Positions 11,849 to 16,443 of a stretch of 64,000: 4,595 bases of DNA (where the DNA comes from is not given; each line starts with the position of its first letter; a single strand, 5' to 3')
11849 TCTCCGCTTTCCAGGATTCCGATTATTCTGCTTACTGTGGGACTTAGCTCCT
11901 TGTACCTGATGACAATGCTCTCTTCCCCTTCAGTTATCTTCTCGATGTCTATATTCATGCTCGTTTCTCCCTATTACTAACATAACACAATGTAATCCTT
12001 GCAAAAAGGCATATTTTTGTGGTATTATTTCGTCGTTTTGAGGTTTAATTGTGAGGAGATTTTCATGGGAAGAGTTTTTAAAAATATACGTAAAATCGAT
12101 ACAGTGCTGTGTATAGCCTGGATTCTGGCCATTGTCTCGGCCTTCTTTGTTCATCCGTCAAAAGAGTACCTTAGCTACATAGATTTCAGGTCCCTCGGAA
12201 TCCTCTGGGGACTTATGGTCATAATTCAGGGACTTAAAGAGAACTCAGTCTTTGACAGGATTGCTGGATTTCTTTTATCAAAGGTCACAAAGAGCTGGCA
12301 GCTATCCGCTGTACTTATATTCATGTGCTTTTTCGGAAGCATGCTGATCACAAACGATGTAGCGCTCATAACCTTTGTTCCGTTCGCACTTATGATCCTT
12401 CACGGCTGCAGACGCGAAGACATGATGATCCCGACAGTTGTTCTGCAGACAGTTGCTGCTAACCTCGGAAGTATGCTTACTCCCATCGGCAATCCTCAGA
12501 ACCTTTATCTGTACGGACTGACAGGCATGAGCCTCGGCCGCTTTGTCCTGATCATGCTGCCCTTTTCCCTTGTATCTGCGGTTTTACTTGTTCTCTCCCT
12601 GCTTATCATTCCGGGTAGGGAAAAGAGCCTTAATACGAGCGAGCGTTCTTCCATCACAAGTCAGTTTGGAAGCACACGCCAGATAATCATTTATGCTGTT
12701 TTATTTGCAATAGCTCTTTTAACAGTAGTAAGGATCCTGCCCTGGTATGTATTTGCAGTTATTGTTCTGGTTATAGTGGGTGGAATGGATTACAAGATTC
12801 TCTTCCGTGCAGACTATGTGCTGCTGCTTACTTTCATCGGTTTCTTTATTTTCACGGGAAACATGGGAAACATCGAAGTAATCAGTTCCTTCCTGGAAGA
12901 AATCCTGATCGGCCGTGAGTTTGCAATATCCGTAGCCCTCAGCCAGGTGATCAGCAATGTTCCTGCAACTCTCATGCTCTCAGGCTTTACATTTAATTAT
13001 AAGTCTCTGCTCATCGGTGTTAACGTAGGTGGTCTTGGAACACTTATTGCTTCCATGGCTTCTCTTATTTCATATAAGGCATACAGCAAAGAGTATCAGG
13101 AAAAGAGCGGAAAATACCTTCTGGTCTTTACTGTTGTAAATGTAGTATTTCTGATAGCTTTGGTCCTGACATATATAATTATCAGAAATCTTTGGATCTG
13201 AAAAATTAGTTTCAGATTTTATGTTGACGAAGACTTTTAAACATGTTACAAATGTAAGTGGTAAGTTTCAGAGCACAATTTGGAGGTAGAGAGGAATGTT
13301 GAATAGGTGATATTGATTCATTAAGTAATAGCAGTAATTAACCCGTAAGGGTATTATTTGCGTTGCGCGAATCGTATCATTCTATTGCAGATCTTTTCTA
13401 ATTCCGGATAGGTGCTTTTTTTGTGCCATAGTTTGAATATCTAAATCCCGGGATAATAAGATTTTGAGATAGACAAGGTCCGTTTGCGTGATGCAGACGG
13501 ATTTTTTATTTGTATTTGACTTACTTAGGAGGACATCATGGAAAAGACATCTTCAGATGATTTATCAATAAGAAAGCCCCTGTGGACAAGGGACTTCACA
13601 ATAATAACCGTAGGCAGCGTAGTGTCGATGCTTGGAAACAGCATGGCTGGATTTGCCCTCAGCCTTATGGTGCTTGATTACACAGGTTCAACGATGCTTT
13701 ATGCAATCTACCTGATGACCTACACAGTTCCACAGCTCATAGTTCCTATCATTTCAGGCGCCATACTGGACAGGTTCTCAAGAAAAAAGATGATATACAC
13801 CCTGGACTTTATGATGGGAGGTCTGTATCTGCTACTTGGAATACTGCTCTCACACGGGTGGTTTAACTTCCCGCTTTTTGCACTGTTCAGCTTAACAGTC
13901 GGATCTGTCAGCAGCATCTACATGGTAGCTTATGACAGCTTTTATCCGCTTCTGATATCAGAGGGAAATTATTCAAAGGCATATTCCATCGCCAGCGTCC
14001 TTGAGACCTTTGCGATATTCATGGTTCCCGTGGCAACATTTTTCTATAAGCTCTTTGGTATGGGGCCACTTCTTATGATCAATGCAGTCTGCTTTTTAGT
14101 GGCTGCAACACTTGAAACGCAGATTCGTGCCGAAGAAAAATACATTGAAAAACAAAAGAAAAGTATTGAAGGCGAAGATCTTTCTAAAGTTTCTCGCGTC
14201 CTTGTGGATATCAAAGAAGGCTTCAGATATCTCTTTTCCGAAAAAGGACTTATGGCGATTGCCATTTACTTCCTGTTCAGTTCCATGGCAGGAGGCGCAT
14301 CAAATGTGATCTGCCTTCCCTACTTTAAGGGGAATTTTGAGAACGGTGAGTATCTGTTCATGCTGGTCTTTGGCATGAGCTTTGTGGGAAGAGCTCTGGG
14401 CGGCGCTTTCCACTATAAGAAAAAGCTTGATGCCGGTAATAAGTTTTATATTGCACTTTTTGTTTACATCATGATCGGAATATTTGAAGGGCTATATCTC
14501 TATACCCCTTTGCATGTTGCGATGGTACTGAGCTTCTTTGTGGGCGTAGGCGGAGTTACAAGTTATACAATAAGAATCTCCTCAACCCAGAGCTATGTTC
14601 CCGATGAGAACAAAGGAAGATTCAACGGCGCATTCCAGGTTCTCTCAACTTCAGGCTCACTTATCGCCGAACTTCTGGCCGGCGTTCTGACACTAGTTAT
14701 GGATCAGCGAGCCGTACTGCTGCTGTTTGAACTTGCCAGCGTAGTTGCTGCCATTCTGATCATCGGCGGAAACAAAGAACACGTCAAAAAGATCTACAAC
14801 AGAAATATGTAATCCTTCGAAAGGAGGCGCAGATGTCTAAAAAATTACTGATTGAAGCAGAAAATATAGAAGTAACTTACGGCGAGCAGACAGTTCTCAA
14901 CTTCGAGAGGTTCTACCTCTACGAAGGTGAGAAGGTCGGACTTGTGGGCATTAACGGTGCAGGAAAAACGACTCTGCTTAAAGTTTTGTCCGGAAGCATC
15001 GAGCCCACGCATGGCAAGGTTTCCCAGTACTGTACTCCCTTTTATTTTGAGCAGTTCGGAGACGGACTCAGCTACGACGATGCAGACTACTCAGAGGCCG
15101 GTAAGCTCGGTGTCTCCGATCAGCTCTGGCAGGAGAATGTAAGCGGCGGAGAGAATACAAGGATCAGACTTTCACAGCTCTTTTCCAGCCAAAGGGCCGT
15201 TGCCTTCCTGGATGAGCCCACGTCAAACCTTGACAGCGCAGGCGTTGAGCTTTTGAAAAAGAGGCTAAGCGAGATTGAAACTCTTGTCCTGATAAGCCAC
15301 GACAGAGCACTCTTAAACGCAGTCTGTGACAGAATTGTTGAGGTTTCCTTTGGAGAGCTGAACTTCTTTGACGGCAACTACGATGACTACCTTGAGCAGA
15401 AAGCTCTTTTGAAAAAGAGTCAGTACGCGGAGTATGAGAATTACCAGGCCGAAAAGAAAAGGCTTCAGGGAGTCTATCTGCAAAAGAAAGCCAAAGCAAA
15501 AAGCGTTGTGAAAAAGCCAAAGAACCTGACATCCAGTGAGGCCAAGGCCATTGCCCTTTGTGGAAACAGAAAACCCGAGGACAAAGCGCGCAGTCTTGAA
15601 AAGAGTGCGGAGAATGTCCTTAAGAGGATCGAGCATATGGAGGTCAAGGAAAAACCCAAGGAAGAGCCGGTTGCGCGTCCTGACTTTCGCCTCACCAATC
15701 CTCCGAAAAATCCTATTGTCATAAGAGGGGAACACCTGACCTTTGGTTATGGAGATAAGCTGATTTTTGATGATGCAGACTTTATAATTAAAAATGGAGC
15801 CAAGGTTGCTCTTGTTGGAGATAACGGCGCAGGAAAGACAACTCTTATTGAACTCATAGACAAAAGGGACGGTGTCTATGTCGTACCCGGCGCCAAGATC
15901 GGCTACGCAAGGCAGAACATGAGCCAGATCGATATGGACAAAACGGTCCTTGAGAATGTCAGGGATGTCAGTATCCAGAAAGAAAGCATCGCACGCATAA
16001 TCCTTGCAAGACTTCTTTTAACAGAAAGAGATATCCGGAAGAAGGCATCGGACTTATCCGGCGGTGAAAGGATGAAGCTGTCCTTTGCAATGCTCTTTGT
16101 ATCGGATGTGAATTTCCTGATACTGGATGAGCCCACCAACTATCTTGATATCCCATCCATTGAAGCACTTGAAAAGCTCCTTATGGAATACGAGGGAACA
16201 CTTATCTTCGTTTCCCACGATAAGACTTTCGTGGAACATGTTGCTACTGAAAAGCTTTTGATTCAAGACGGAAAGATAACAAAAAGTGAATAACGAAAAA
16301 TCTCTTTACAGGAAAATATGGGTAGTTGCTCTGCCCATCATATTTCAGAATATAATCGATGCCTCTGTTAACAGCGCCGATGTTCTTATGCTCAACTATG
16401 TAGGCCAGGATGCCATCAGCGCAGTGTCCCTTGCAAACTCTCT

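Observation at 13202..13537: Regulatory leader upstream of the mef/msr-like pair: promoter, 4-codon uORF (MLNR) and terminator hairpin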

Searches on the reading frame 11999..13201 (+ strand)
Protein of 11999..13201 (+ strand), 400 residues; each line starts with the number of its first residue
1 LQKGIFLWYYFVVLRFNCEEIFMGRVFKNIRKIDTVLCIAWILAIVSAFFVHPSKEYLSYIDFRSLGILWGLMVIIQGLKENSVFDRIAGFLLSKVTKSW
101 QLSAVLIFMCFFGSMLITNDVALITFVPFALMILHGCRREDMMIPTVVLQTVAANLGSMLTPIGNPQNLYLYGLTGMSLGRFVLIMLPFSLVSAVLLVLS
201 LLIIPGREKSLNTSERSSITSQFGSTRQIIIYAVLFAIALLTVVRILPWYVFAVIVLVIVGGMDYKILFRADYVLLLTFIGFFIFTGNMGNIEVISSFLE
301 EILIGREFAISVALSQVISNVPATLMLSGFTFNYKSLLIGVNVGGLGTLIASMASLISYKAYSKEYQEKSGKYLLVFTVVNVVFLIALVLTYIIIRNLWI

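Call 3: search_protein_families(library=ncbifam, proteins=[window:11999-13201:+])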
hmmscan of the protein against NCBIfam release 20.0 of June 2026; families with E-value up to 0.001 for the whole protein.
window:11999-13201:+ (400 aa): 0 families

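Call 26: search_protein_families(library=pfam, proteins=[window:11999-13201:+])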
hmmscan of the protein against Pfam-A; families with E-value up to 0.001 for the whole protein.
window:11999-13201:+ (400 aa): 1 family
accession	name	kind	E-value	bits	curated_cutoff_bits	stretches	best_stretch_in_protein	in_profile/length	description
PF03600.22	CitMHS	-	1.1e-30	107.4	31.9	1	36-328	15-311/336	Citrate transporter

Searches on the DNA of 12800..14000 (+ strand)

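Call 4: search_rna_families(source=window, start=12800, end=14000, threshold=evalue, max_evalue=10)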
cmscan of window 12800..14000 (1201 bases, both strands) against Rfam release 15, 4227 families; matches with E-value up to 10: 6.
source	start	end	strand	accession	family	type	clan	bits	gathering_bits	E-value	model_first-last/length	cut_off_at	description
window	13471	13515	+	RF02433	SpF36_sRNA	Gene; sRNA;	-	21.3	48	4.4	1-51/51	no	Streptococcus sRNA SpF36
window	13075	13189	-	RF00586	SNORA12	Gene; snRNA; snoRNA; HACA-box;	-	16.7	45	1.4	1-148/148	no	Small nucleolar RNA SNORA12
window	13408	13517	+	RF00557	L10_leader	Cis-reg; leader;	-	16.3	44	6.6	1-138/138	no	Ribosomal protein L10 leader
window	13906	13996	-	RF01505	Afu_264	Gene; snRNA; snoRNA; CD-box;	-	14.4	40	8.2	1-103/103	no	A. fumigatus snoRNA Afu_264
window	13048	13081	-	RF00612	SNORD75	Gene; snRNA; snoRNA; CD-box;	-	13.9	50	3.9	1-62/62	no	Small nucleolar RNA SNORD75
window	13131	13204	-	RF02510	PYLIS_3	Cis-reg;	-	12.8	38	9.5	1-100/100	no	Pyrrolysine insertion sequence mttB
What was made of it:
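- On Any curated Rfam RNA family: The best hits score 13-21 bits against gathering scores of 38-50, with E=1.4-9.5 (call 4).
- Closest known: lmo0919. Different: No Rfam family, including any Listeria leader or sRNA model held there, matched the window leader at E<=10 (call 4).
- No Rfam family matches even at E<=10 (call 4).
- Tried and rejected: Rfam (E<=10) on 12800-14000: only chance-level hits (call 4).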

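Call 36: search_dna_similar(query=window:13202-13537:+, collection=plasmids, mode=distant, max_rows=15)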
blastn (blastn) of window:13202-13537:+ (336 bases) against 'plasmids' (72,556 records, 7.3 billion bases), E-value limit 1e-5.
No match.
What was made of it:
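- Tried and rejected: blastn of the leader against PLSDB plasmids: no match (call 36).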

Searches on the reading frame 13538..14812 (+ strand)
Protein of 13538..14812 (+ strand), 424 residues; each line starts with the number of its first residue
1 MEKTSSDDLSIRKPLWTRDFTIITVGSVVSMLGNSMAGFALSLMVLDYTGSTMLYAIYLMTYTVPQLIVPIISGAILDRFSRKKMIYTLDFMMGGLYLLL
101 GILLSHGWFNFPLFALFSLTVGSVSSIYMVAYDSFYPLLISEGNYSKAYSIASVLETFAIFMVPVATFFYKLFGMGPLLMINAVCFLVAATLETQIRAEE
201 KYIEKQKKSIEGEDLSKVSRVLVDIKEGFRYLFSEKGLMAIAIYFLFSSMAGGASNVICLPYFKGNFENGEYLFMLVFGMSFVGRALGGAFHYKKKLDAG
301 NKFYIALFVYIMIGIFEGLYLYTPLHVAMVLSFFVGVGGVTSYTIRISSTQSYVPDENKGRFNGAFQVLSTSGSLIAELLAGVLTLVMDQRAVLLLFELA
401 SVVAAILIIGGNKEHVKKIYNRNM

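Call 3: search_protein_families(library=ncbifam, proteins=[window:13538-14812:+])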
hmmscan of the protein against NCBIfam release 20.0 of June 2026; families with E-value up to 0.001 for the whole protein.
window:13538-14812:+ (424 aa): 7 families
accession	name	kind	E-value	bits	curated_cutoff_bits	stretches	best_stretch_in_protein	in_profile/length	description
TIGR00900.1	2A0121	subfamily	1.8e-40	139.4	319.6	1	20-384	1-359/364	H+ Antiporter protein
NF007792.0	PRK10489.1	equivalog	2.3e-13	49.9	324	1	17-409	16-396/419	enterobactin transporter EntS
NF000245.1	macrolide_MefA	exception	8.4e-11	41.6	675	1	16-267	7-254/405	macrolide efflux MFS transporter Mef(A)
NF000154.1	macrolide_MefEN2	exception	3.2e-07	30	800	1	16-385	4-365/401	macrolide efflux MFS transporter Mef(En2)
NF000246.1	macrolide_MefC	exception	1.4e-05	24.4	870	1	16-407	6-391/407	macrolide efflux MFS transporter Mef(C)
TIGR00880.1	2_A_01_02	superfamily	0.00029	21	131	0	57-188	2-129/141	multidrug resistance protein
NF052575.1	MFS_efflux_Tap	equivalog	0.00085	18.4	625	0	22-408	8-391/401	multidrug efflux MFS transporter Tap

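Call 8: find_related_loci(query=window:13538-14812:+, collection=genome_contigs, flank=3000)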
Query window:13538-14812:+ (424 aa) in genome_contigs; peptide patterns used: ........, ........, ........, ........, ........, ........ (x = any residue, [..] = any of these).
107 stretches matched a pattern; 32 encode a relative of the query (tblastn E <= 1e-3); 32 distinct loci.
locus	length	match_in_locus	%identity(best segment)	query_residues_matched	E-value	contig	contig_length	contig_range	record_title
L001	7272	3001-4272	97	1-424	0e+0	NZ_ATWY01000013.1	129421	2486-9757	Butyrivibrio sp. NC2007 G632DRAFT_scaffold00013.13_C, whole genome shotgun sequence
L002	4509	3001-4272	97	1-424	0e+0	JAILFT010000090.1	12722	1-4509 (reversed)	MAG: Butyrivibrio sp. isolate RUI079 k141_12272838_flag=0_multi=36.9714_len=12722, whole genome shotgun sequence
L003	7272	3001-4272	96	1-424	0e+0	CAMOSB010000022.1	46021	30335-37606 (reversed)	MAG: uncultured Butyrivibrio sp. isolate SRR873600_bin.90_metaWRAP_v1.3_MAG genome assembly, contig: NODE_1182_length_46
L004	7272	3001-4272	92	1-424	0e+0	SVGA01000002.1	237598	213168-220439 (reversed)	MAG: Butyrivibrio sp. isolate SIG346 NODE_95_length_237598_cov_30.306023, whole genome shotgun sequence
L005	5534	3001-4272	82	1-424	0e+0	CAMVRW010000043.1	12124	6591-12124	MAG TPA_asm: uncultured Butyrivibrio sp. isolate SRR8387720_bin.69_metaWRAP_v1.3_MAG genome assembly, contig: ERZ1420954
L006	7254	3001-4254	77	1-422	0e+0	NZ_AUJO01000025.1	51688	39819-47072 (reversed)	Butyrivibrio sp. WCD3002 G608DRAFT_scaffold00021.21_C, whole genome shotgun sequence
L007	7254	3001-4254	77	1-422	0e+0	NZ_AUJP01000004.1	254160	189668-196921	Butyrivibrio sp. MB2005 G610DRAFT_scaffold00003.3_C, whole genome shotgun sequence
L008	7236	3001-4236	76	12-423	0e+0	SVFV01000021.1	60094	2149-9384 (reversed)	MAG: Butyrivibrio sp. isolate SIG341 NODE_544_length_60094_cov_92.292134, whole genome shotgun sequence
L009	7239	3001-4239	78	12-424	0e+0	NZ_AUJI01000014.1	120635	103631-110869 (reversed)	Butyrivibrio sp. AC2005 G602DRAFT_scaffold00008.8_C, whole genome shotgun sequence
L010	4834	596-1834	76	12-424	0e+0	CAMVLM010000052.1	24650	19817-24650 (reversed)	MAG TPA_asm: uncultured Butyrivibrio sp. isolate SRR8387715_bin.95_metaWRAP_v1.3_MAG genome assembly, contig: ERZ1420954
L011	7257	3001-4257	69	1-424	0e+0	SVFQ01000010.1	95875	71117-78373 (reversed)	MAG: Lachnospiraceae bacterium isolate SIG336 NODE_294_length_95875_cov_6.965813, whole genome shotgun sequence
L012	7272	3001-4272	91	1-424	0e+0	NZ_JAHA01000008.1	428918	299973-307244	Butyrivibrio sp. FCS014 T456DRAFT_scf7180000000061_quiver.8_C, whole genome shotgun sequence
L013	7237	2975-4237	70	4-424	0e+0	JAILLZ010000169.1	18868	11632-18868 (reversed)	MAG: Lachnospiraceae bacterium isolate RUI241 k141_16293201_flag=1_multi=8.0000_len=18868, whole genome shotgun sequence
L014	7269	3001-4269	69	2-424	0e+0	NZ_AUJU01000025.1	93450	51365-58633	Butyrivibrio sp. LC3010 G622DRAFT_scaffold00023.23_C, whole genome shotgun sequence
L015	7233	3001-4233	65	12-421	0e+0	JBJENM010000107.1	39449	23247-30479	MAG: Agathobacter sp. isolate PUUB24_bin.023 NODE_494_length_39449_cov_18.194903, whole genome shotgun sequence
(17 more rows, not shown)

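Call 26: search_protein_families(library=pfam, proteins=[window:13538-14812:+])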
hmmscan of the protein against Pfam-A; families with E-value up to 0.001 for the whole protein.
window:13538-14812:+ (424 aa): 2 families
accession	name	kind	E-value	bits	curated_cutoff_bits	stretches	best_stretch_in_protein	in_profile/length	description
PF07690.21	MFS_1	-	6.1e-23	81.7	33.4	1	24-377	2-346/347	Major Facilitator Superfamily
PF05977.19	MFS_3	-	7.1e-09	35.1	27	1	14-389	6-371/524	Transmembrane secretion effector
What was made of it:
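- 13538..14812 (+): MFS transporter, the first regulated gene. The Mef models score far below their cutoffs (calls 3, 26).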

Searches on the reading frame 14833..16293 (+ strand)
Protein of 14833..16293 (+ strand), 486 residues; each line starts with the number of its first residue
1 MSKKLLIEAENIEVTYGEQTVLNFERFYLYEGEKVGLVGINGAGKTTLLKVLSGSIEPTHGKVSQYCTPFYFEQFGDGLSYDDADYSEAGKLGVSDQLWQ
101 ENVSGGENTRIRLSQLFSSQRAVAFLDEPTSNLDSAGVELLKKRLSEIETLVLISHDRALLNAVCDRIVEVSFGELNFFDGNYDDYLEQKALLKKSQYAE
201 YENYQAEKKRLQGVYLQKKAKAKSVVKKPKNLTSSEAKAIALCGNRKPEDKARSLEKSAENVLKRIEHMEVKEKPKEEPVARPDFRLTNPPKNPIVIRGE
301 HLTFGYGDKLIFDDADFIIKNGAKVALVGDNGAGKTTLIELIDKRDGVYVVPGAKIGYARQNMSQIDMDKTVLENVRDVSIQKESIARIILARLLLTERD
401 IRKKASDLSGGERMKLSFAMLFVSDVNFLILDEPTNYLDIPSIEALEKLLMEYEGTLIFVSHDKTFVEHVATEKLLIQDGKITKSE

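Call 3: search_protein_families(library=ncbifam, proteins=[window:14833-16293:+])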
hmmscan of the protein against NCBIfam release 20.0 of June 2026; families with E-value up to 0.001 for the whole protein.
window:14833-16293:+ (486 aa): 193 families (the best 25 are shown)
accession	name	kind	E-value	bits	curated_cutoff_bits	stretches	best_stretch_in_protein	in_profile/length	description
NF000170.2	ABCF_Vga_all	exception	8.2e-139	463.4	725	1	5-484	2-460/521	Vga family ABC-F type ribosomal protection protein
NF000355.4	ribo_prot_ABC_F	equivalog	1.1e-135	453.4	380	1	6-475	2-497/499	ribosomal protection-like ABC-F family protein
NF000168.2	ABCF_Msr_all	exception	2.1e-132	442.1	680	1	4-484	3-485/487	Msr family ABC-F type ribosomal protection protein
NF043038.1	ABCF_CplR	exception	1.7e-113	380.2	780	1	7-484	2-476/544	ABC-F type ribosomal protection protein CplR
NF011646.0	PRK15064.1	equivalog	4e-78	263.1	762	2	101-483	154-514/530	ABC-F family ATPase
NF045691.1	ABCF_VgaF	exception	6.1e-78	262.5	975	2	101-483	76-458/459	ABC-F type ribosomal protection protein Vga(F)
NF000169.2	ABCF_Sal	exception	4.6e-75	253.3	725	2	101-484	129-508/542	Sal family ABC-F type ribosomal protection protein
NF000256.1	MsrSA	exception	1.7e-74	251.1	1100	1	7-475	6-477/488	ABC-F type ribosomal protection protein Msr(A)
NF008775.0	PRK11819.1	equivalog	7.4e-70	236.1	599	3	262-478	291-516/556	energy-dependent translational throttle protein EttA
TIGR03719.1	ABC_ABC_ChvD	subfamily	7.3e-69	232.8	806.75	3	262-475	289-511/552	energy-dependent translational throttle protein EttA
NF050005.1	ABC_ATPase_Uup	equivalog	1.7e-68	231.3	900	3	294-482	317-516/636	ATP-binding cassette ATPase Uup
NF008358.0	PRK11147.1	equivalog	4.7e-61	206.8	936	3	295-481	318-515/635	ABC transporter ATP-binding protein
NF000167.2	ABCF_Lsa_all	exception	5.9e-61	206.9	750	2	99-475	112-490/492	Lsa family ABC-F type ribosomal protection protein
NF000171.1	ABCF_producer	exception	1.2e-58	199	800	2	102-483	163-540/541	TlrC/CarA/OleB/SrmB family ABC-F type ribosomal protection protein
NF007921.0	PRK10636.1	equivalog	2.5e-58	197.8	917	3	256-483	273-506/638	ABC transporter ATP-binding protein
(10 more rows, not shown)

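Call 25: search_solved_structures(query=window:14833-16293:+, max_evalue=1e-20)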
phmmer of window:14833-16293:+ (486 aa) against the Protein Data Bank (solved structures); distinct sequences matched with E-value up to 1e-20: 30.
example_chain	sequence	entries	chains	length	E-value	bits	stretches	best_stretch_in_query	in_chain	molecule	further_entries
7nhl_0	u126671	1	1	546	5.7e-91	308.9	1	98-480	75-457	Lincosamide-streptogramin A resistance protein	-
5zlu_EE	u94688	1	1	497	5.8e-85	289.1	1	5-484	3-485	Macrolide efflux protein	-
7nhn_0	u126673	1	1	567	2.8e-81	277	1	7-481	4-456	Lmo0919 protein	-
8buu_9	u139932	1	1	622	2e-64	221.4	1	4-482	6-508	ExpZ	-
4fin_A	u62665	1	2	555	8.9e-58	199.5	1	288-482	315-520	EttA (YjjK) ABCF family protein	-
6ha8_V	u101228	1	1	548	4e-57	197.4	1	6-484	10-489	Nucleotide-binding protein ExpZ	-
9njf_Y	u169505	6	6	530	4.3e-57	197.3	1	261-477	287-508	Probable ATP-binding protein YbiT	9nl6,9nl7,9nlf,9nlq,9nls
3j5s_D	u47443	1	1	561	6.3e-56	193.4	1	288-482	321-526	Energy-dependent translational throttle A (EttA)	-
9nl5_E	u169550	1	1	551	2e-54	188.5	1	289-482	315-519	EttA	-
9nlb_E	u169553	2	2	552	2.1e-54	188.4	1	289-482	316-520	Energy-dependent translational throttle protein EttA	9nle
9nlh_H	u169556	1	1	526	4.1e-52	180.9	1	256-482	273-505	YheS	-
9nlj_U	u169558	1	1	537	1.4e-51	179.1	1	294-480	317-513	Uup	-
9vvi_W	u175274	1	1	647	1.6e-51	178.9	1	256-482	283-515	Probable ATP-binding protein YheS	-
7p48_6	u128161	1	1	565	1.2e-49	172.7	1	77-481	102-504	ABC-F type ribosomal protection protein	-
7msc_x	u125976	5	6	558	1.1e-48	169.6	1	214-475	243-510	Energy-dependent translational throttle protein EttA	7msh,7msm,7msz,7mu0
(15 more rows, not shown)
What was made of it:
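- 14833..16293 (+): ARE-type ABC-F ribosomal protection protein. The nearest solved structures are VgaA-LC, MsrE and VgaL (calls 3, 25).
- Closest known: lmo0919. Same: VgaL is among the three closest solved homologues of the window's ABC-F (call 25).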

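Call 26: search_protein_families(library=pfam, proteins=[window:14833-16293:+])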
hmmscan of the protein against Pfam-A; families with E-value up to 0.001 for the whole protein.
window:14833-16293:+ (486 aa): 18 families
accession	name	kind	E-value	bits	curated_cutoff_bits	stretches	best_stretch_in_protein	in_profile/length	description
PF00005.33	ABC_tran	-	5.1e-37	128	25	2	313-436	2-137/137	ABC transporter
PF02463.25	SMC_N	-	2.7e-11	43.8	40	0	395-470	126-205/220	RecF/RecN/SMC N terminal domain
PF13304.12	AAA_21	-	4.1e-10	40.7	27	0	326-343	3-20/304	AAA domain, putative AbiEii toxin, Type IV TA system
PF12848.13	ABC_tran_Xtn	-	2.7e-08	34.2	25.9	1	169-278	1-79/85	ABC transporter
PF13555.12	AAA_29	-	4.3e-06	26.8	27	0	312-339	12-39/61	P-loop containing region of AAA domain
PF13175.12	AAA_15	-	4.6e-06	26.9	32.1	0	37-272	28-172/374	AAA ATPase domain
PF13191.12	AAA_16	-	8.1e-06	26.9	32.6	0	35-147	27-158/167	AAA ATPase domain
PF13521.12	AAA_28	-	2.9e-05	24.8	27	0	324-365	1-42/164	AAA domain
PF13238.12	AAA_18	-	4e-05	24.5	29.4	0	35-69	1-34/128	AAA domain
PF13476.12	AAA_23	-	4.3e-05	24.7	27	0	326-342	23-39/201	AAA domain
PF13401.12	AAA_22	-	4.8e-05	24.1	27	0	325-450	8-105/130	AAA domain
PF03193.22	RsgA_GTPase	-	8.1e-05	22.9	30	0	32-65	106-139/174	RsgA GTPase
PF13604.12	AAA_30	-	0.00012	22.3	27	0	36-63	22-49/191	AAA domain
PF01926.29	MMR_HSR1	-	0.00013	22.5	21.9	0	34-57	1-23/113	50S ribosome-binding GTPase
PF03205.20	MobB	-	0.0003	21.1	26.6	0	325-371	2-45/133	Molybdopterin guanine dinucleotide synthesis protein B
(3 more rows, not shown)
